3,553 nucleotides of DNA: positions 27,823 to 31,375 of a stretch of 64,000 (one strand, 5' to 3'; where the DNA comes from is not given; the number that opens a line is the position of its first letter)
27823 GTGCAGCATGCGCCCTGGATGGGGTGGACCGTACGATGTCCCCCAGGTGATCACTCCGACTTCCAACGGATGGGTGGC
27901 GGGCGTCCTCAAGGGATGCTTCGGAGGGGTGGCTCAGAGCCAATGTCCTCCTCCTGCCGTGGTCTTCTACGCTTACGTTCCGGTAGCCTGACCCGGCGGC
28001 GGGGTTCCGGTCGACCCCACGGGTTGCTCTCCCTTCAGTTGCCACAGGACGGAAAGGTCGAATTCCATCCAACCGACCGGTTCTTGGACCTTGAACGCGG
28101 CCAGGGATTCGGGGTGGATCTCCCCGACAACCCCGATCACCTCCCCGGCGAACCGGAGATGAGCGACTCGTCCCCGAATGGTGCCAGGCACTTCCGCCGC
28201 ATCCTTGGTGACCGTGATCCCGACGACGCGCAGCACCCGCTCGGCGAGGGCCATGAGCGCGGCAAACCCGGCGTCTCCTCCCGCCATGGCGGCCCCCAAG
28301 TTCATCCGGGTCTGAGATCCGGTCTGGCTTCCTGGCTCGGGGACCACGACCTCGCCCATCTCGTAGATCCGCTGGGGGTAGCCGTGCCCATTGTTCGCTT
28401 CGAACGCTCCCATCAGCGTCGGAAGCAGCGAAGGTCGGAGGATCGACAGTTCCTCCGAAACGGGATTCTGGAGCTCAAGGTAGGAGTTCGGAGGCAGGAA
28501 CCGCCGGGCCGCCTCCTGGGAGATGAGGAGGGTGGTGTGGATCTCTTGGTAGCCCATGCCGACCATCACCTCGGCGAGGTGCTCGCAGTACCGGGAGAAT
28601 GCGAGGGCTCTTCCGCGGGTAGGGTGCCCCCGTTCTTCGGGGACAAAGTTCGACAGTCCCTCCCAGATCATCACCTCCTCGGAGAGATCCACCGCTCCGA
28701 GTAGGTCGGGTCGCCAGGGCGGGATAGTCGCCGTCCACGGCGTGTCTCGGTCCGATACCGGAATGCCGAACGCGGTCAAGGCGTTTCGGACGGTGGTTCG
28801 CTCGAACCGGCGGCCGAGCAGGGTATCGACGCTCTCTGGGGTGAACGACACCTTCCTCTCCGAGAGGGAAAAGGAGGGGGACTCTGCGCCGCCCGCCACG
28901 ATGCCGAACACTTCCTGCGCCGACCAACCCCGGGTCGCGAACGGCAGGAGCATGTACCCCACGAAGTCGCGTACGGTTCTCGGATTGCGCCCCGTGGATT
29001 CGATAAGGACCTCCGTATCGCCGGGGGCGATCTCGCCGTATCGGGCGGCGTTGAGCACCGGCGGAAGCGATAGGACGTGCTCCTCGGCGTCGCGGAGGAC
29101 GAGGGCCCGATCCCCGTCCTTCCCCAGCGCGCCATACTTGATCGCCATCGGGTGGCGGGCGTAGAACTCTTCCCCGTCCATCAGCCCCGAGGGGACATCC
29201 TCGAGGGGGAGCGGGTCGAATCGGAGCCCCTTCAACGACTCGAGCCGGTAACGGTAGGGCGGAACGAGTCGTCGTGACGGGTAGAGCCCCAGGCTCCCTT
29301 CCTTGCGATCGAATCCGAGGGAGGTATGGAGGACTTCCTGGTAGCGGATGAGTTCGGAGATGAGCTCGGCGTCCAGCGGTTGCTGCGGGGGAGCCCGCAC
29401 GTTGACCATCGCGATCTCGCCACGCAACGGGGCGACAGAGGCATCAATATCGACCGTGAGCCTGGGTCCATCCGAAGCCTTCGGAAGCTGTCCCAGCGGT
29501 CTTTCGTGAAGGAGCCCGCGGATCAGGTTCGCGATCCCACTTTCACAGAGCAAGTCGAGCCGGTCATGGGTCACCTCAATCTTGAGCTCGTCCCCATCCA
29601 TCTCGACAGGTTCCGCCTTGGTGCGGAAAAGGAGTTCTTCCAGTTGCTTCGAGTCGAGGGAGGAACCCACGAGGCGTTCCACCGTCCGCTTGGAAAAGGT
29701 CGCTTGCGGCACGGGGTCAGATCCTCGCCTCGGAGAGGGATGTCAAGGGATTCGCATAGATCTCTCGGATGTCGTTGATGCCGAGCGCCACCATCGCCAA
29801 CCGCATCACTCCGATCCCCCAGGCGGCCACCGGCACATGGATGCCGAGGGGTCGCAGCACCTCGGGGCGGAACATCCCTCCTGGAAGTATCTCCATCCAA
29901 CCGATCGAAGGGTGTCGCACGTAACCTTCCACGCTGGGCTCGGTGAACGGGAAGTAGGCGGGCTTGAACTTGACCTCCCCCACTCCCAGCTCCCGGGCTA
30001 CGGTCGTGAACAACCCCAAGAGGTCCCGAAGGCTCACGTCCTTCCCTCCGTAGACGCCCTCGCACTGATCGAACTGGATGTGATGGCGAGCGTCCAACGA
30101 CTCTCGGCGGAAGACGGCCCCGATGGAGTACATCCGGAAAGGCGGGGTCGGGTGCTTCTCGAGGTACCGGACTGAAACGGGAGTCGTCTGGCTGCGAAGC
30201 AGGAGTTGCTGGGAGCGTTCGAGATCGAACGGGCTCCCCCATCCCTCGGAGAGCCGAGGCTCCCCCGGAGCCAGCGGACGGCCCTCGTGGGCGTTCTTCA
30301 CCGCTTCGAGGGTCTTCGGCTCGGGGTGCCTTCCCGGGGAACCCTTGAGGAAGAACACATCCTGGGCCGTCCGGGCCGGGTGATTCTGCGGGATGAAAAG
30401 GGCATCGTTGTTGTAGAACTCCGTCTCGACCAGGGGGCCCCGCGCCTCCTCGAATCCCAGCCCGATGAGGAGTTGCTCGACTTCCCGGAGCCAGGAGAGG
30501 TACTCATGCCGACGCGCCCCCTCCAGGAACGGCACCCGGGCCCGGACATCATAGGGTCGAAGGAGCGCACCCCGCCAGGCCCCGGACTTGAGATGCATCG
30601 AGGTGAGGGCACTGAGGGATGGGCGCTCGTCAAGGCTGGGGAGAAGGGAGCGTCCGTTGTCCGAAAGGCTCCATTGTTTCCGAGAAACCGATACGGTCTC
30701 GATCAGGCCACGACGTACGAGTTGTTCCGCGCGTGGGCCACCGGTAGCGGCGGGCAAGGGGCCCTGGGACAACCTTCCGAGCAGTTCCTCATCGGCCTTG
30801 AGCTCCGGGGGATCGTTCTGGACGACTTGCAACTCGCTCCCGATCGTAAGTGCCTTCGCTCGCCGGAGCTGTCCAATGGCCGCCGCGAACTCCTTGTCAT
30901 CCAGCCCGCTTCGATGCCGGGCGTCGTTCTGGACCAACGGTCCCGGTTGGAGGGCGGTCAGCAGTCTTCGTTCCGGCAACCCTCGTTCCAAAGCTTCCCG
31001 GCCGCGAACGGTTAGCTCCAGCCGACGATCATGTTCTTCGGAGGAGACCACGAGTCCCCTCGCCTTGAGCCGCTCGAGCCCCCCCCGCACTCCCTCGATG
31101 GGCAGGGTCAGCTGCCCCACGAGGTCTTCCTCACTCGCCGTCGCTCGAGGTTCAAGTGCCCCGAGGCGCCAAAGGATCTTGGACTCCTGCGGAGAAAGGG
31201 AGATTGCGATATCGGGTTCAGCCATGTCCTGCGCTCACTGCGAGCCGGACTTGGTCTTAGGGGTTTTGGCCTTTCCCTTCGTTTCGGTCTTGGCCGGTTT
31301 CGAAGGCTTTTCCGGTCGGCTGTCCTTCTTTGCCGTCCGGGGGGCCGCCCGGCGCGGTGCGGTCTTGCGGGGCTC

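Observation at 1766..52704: One Cys-pair Ig-like stalk module (~86 aa, at least 17 copies) shared by four giant C-terminally anchored surface proteins with unrelated heads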

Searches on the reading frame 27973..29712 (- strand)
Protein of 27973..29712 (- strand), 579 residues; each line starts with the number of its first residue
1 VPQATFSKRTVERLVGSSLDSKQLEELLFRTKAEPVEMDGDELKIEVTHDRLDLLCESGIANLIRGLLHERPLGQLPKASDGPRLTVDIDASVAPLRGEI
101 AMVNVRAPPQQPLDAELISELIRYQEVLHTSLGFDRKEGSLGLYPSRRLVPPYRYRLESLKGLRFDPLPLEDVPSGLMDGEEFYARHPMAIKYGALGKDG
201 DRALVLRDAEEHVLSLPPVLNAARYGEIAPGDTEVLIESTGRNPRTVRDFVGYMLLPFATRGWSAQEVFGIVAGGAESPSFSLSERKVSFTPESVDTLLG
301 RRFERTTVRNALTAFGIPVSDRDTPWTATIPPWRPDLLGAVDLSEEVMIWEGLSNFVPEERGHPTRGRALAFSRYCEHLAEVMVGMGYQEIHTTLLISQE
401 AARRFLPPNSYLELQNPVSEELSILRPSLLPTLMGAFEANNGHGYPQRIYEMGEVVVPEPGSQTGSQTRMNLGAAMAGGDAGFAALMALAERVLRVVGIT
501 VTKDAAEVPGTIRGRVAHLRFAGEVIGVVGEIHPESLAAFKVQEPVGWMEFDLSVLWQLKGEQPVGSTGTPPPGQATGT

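Call 18: search_protein_families(library=pfam, proteins=[window:27973-29712:-], max_evalue=0.00001)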
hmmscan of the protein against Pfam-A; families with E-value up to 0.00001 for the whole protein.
window:27973-29712:- (579 aa): 2 families
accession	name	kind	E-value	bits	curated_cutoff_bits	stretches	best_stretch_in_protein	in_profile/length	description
PF17759.6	tRNA_synthFbeta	-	1.7e-37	129.4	22.4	1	371-553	17-214/214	Phenylalanyl tRNA synthetase beta chain CLM domain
PF03484.21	B5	-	2.9e-18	66.3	28.6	1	288-352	1-66/67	tRNA synthetase B5 domain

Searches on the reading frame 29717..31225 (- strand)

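Call 18: search_protein_families(library=pfam, proteins=[window:29717-31225:-], max_evalue=0.00001)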
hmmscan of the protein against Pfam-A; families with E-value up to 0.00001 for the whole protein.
window:29717-31225:- (502 aa): 2 families
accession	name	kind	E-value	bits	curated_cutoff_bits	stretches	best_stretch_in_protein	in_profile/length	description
PF01409.25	tRNA-synt_2d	-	6.9e-77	258.7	19.8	1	225-498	2-244/246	tRNA synthetases class II core domain (F)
PF00152.25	tRNA-synt_2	-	4.9e-06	26.3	25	0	364-389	93-118/308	tRNA synthetases class II (D, K and N)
